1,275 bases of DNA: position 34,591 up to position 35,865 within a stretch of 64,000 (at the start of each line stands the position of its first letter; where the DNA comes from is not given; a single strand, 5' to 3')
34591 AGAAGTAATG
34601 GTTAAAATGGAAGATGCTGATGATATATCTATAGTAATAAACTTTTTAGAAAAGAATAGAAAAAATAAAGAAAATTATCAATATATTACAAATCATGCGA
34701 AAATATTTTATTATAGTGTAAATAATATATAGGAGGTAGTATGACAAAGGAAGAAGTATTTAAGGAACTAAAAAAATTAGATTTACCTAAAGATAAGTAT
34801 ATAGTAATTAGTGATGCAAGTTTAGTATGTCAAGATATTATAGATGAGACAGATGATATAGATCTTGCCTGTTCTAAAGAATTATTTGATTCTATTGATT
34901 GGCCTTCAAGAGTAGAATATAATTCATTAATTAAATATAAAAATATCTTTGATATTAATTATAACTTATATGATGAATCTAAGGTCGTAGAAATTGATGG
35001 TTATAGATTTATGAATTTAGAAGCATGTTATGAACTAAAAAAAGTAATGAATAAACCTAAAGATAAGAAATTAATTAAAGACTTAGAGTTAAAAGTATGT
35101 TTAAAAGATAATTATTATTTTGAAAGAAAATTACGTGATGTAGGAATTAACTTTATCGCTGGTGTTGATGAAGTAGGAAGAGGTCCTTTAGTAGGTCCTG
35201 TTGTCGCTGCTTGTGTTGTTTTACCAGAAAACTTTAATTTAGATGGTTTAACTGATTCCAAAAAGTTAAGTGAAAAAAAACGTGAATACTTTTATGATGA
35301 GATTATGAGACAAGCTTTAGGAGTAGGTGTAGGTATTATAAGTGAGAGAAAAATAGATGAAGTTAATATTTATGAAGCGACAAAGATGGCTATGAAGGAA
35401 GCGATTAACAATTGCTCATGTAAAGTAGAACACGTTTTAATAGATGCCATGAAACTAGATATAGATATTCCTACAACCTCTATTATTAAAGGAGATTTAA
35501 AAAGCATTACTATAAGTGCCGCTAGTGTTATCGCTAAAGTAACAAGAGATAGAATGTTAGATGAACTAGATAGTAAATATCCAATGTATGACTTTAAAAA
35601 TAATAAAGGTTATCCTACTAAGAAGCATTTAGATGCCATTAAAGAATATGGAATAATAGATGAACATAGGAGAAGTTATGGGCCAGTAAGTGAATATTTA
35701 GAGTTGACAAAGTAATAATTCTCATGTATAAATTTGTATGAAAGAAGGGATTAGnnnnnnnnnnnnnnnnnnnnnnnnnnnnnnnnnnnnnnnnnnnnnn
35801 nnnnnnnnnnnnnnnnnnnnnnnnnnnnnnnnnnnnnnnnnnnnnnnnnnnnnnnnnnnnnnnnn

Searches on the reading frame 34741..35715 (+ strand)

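Call 30: search_protein_families(library=pfam, proteins=[window:34741-35715:+], max_evalue=0.0001)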
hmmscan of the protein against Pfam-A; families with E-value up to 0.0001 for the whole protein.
window:34741-35715:+ (324 aa): 1 family
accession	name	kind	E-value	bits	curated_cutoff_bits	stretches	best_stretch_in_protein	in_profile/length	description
PF01351.25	RNase_HII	-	1.9e-39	136.1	25.8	1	140-313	1-196/199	Ribonuclease HII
